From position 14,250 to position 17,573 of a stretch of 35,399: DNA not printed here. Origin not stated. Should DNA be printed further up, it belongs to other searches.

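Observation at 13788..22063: Orphan baseplate-and-spike module of a contractile tail-like machine, embedded in core genes near oriC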

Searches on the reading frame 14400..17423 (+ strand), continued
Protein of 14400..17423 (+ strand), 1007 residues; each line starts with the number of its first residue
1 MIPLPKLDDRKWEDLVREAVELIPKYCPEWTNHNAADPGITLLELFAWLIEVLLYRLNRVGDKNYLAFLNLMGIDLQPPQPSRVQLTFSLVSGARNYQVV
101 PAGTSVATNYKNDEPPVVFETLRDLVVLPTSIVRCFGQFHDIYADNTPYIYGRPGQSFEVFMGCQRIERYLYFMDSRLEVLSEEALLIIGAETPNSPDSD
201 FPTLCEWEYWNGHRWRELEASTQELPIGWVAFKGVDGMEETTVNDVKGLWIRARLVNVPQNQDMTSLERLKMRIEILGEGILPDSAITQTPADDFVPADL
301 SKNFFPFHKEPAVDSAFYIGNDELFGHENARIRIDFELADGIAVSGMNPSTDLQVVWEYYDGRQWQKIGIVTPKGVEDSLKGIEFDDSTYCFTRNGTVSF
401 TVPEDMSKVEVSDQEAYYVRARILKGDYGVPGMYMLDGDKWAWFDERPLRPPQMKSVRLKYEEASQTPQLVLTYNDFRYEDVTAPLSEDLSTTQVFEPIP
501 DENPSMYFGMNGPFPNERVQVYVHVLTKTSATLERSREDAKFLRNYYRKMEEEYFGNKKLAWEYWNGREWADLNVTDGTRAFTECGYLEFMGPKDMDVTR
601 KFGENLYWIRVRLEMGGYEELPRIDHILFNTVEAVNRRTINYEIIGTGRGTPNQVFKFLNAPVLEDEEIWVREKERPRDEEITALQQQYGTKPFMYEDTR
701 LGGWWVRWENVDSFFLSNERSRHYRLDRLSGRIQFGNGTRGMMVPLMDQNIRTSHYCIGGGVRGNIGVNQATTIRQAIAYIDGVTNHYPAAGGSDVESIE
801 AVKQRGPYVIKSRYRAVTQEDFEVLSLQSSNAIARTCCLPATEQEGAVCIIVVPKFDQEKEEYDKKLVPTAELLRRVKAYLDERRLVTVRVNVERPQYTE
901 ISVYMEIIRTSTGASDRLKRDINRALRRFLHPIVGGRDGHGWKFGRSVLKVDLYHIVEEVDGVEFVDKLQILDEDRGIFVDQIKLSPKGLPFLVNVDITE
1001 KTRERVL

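Call 32: search_protein_families(library=pfam, proteins=[L021:846-1475:+, L021:1715-2248:-, L021:2628-3242:+, L021:3239-4117:-, L021:4202-5398:-, L021:5579-5998:+, L021:6381-6992:+, L021:7115-8290:+, L021:9371-9742:+, L021:12583-17403:+], max_evalue=0.01)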
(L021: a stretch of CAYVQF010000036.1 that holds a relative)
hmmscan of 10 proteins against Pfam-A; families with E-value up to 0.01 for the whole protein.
L021:846-1475:+ (209 aa): 0 families

L021:1715-2248:- (177 aa): 0 families

L021:2628-3242:+ (204 aa): 0 families

L021:3239-4117:- (292 aa): 0 families

L021:4202-5398:- (398 aa): 0 families

L021:5579-5998:+ (139 aa): 0 families

L021:6381-6992:+ (203 aa): 1 family
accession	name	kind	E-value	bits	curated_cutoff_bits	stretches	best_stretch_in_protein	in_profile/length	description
PF14065.11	Pvc16_N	-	5.8e-19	68.9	27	1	9-172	1-161/180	Pvc16 N-terminal domain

L021:7115-8290:+ (391 aa): 2 families
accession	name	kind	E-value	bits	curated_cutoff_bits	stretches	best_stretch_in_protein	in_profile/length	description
PF04984.19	Phage_sheath_1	-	2.3e-20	73.5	31.4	1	127-273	16-167/168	Phage tail sheath protein subtilisin-like domain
PF17482.7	Phage_sheath_1C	-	5.1e-19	68.7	26.9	1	275-380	1-101/104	Phage tail sheath C-terminal domain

L021:9371-9742:+ (123 aa): 0 families

L021:12583-17403:+ (1607 aa): 0 families
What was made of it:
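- On eCIS in the strict sense (released particle that binds targets): Pvc16_N scores 5.8e-19 in L021 (call 32).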

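Call 34: find_encoding_contigs(protein=P0248, flank=10000, max_places=4)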
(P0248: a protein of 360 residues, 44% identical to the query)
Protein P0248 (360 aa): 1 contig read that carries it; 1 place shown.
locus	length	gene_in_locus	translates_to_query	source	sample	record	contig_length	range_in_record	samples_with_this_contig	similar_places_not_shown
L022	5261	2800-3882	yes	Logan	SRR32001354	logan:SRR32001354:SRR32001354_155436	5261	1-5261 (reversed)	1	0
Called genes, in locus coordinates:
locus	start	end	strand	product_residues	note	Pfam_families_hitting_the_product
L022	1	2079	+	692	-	?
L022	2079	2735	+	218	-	PF19266:CIS_tube, PF01476:LysM (weak)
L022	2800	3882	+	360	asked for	PF05954:Phage_GPD (weak)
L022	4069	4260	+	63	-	PF14354:Lar_restr_allev (weak)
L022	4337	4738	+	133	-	PF04965:GPW_gp25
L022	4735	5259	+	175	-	?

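Call 36: find_related_loci(query=A1, collection=metagenome_contigs, flank=10000)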
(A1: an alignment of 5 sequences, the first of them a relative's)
Query A1 (219 aa) in metagenome_contigs; peptide patterns used: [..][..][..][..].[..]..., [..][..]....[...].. (x = any residue, [..] = any of these).
94 stretches matched a pattern; 11 encode a relative of the query (tblastn E <= 1e-3); 11 distinct loci.
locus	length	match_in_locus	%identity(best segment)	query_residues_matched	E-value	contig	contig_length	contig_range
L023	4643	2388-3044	100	1-219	1e-148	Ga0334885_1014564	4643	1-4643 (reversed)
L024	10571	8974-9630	100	1-219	2e-146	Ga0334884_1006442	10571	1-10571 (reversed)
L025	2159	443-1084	76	5-219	7e-113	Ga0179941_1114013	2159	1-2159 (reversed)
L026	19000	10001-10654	75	1-219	8e-107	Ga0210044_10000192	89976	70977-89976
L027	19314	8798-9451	75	1-219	8e-107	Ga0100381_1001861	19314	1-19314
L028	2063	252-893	76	5-219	6e-112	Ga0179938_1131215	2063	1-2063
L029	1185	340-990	55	2-219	1e-82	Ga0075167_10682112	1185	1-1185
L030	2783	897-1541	55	1-214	1e-76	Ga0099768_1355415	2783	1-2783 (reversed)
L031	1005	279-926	45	6-219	3e-59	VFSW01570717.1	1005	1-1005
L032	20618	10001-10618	40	23-219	3e-35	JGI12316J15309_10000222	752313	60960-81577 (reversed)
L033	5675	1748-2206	30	30-168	3e-15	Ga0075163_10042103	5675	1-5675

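Call 38: find_related_loci(query=L021:7115-8290:+, collection=viral_contigs, flank=10000)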
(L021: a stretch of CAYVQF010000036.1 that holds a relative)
Query L021:7115-8290:+ (391 aa) in viral_contigs; peptide patterns used: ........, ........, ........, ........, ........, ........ (x = any residue, [..] = any of these).
16 stretches matched a pattern; 16 encode a relative of the query (tblastn E <= 1e-3); 16 distinct loci.
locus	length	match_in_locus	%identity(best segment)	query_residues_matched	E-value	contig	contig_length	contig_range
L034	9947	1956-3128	95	1-391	0e+0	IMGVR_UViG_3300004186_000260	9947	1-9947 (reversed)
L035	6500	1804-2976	90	1-391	0e+0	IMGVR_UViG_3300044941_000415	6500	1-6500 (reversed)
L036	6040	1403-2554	80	1-391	0e+0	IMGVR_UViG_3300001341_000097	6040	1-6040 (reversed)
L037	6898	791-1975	70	1-384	0e+0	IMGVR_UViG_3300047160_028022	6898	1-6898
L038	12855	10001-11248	44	7-387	4e-110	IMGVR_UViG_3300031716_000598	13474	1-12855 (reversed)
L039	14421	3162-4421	43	7-387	6e-108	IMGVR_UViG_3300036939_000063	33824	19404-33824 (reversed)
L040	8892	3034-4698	50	5-391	6e-96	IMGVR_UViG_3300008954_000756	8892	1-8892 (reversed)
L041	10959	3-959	47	68-387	7e-95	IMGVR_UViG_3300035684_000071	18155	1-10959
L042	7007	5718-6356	40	186-383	5e-41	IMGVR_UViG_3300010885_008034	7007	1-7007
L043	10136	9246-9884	40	186-383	6e-41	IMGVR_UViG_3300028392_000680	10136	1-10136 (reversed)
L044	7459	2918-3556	40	186-383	5e-41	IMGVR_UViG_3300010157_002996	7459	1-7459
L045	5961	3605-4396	35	138-385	7e-40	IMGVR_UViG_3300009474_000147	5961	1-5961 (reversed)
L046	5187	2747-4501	38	4-389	4e-39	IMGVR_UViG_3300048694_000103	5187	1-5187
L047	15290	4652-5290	38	186-383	1e-38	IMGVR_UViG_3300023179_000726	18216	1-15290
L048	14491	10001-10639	38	186-383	2e-37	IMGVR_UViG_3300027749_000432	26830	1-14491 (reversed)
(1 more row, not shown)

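Call 39: find_related_loci(query=window:14400-17423:+, collection=viral_contigs, flank=10000)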
Query window:14400-17423:+ (1007 aa) in viral_contigs; peptide patterns used: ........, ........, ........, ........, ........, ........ (x = any residue, [..] = any of these).
2 stretches matched a pattern, but none encodes a relative of the query by tblastn (E <= 1e-3).
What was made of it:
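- Tried and rejected: IMG/VR scan with the window's J. It found nothing (call 39).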

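Call 42: list_cluster_members(proteins=[L021:7115-8287:+, L034:1956-3128:+, L017:561-992:+, L017:1242-1610:+, P0121, window:14400-17420:+, P0005, P0011, P0020, window:13999-14400:+])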
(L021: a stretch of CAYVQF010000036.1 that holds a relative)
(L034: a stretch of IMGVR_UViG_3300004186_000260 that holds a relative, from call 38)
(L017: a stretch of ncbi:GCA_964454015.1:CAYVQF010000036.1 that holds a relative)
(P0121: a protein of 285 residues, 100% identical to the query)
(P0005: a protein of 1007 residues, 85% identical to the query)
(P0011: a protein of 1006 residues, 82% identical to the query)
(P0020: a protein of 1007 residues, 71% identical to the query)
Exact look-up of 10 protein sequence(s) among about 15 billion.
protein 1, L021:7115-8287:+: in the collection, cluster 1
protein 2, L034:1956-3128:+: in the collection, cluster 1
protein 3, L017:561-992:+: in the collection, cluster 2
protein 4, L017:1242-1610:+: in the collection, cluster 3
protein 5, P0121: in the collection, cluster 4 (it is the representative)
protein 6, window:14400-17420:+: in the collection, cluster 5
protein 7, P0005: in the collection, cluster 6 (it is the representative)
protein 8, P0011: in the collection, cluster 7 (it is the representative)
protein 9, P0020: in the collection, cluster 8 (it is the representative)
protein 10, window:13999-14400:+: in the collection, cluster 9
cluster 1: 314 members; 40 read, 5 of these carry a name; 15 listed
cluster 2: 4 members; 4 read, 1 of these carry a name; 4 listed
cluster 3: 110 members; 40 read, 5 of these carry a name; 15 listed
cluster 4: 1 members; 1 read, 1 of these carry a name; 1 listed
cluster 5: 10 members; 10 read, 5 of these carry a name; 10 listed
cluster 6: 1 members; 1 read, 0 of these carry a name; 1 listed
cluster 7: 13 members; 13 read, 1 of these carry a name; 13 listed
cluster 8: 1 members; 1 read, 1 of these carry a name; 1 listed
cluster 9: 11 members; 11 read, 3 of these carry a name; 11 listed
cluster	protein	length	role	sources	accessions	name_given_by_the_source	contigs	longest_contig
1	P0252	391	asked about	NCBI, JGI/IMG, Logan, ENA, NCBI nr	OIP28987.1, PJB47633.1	MAG: phage tail protein [Deltaproteobacteria bacterium CG2_30_63_29]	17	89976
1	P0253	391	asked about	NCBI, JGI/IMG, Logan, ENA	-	-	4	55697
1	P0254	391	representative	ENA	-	-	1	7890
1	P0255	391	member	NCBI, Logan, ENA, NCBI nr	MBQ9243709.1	MAG: phage tail sheath family protein [Proteobacteria bacterium] | phage tail sheath family protein [Pseudomonadota bacterium]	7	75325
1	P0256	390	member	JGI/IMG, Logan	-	hypothetical protein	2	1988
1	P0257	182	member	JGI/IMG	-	phage tail sheath protein FI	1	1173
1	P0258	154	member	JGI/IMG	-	phage tail sheath protein FI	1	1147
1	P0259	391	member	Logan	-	-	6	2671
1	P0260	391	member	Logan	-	-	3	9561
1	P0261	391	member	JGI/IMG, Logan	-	-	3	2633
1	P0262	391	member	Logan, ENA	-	-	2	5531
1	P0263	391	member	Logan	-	-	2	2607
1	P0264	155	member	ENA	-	-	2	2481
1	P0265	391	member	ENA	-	-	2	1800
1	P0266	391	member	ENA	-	-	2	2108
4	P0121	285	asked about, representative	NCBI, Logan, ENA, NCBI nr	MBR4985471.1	MAG: hypothetical protein IKY83_07020 [Proteobacteria bacterium] | hypothetical protein [Pseudomonadota bacterium]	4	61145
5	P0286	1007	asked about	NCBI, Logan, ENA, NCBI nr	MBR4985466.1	MAG: putative baseplate assembly protein [Proteobacteria bacterium] | putative baseplate assembly protein [Pseudomonadota bacterium]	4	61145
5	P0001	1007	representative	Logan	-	-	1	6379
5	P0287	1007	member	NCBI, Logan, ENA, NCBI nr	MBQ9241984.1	MAG: putative baseplate assembly protein [Proteobacteria bacterium] | putative baseplate assembly protein [Pseudomonadota bacterium]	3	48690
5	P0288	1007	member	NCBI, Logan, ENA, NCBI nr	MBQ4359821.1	MAG: putative baseplate assembly protein [Proteobacteria bacterium] | putative baseplate assembly protein [Pseudomonadota bacterium]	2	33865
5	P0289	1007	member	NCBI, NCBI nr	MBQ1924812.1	MAG: putative baseplate assembly protein [Proteobacteria bacterium] | putative baseplate assembly protein [Pseudomonadota bacterium]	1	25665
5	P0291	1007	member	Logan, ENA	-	-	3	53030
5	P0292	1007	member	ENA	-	-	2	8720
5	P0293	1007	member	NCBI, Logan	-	-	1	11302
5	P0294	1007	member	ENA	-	-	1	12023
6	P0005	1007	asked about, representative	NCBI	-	-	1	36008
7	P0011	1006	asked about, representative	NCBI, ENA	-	-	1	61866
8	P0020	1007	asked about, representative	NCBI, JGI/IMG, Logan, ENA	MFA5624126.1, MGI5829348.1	MAG: putative baseplate assembly protein [Bradymonadales bacterium] | hypothetical protein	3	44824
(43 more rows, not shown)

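Call 44: find_encoding_contigs(protein=P0255, flank=10000, max_places=6)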
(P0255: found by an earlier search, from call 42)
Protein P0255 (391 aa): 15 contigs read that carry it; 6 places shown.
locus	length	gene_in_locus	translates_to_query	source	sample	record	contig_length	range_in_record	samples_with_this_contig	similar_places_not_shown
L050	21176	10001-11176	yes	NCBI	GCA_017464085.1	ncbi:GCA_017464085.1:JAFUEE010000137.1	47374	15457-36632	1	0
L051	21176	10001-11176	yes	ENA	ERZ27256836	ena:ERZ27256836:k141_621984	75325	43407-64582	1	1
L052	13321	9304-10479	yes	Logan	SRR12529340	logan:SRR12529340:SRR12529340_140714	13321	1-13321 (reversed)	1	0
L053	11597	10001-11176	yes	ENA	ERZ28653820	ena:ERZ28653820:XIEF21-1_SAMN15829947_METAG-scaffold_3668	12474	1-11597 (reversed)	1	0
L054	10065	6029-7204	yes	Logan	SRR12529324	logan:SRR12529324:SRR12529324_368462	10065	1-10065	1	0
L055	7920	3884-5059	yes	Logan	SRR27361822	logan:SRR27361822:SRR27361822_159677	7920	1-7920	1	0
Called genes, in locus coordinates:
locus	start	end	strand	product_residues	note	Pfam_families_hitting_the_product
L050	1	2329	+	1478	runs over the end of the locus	PF20080:ALTTAQ_rpt (faint)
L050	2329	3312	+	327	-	-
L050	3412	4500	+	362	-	PF05954:Phage_GPD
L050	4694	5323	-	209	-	-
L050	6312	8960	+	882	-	PF00912:Transgly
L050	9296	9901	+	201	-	PF14065:Pvc16_N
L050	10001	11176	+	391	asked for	PF04984:Phage_sheath_1, PF17482:Phage_sheath_1C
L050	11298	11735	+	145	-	PF06841:Phage_T4_gp19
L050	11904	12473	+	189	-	PF00160:Pro_isomerase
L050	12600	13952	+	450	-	PF13646:HEAT_2 (weak)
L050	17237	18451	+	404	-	-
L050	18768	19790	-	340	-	PF02729:OTCace_N, PF00185:OTCace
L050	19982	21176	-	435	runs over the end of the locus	PF01546:Peptidase_M20, PF07687:M20_dimer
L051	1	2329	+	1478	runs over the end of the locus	PF20080:ALTTAQ_rpt (faint)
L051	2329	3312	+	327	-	-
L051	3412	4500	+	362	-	PF05954:Phage_GPD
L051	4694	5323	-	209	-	-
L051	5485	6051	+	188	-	-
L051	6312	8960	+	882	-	PF00912:Transgly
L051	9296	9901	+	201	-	PF14065:Pvc16_N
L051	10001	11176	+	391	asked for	PF04984:Phage_sheath_1, PF17482:Phage_sheath_1C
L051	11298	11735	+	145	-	PF06841:Phage_T4_gp19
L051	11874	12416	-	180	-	-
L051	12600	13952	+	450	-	PF13646:HEAT_2 (weak)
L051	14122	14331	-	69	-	-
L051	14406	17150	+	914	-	-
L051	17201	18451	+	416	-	-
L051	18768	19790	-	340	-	PF02729:OTCace_N, PF00185:OTCace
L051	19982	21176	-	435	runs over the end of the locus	PF01546:Peptidase_M20, PF07687:M20_dimer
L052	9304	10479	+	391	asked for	PF04984:Phage_sheath_1, PF17482:Phage_sheath_1C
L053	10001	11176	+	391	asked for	PF04984:Phage_sheath_1, PF17482:Phage_sheath_1C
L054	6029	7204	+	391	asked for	PF04984:Phage_sheath_1, PF17482:Phage_sheath_1C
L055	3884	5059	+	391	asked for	PF04984:Phage_sheath_1, PF17482:Phage_sheath_1C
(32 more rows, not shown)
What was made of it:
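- On eCIS in the strict sense (released particle that binds targets): It is present in L050 (call 44).
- On Type VI secretion system: The sheath found is of the phage/eCIS type, Phage_sheath_1 (calls 32, 44).
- The sheath cluster on the 75-kb contig L051 is itself flanked by unrelated genes: a PBP, a PPIase, OTCase and a peptidase M20 (call 44).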
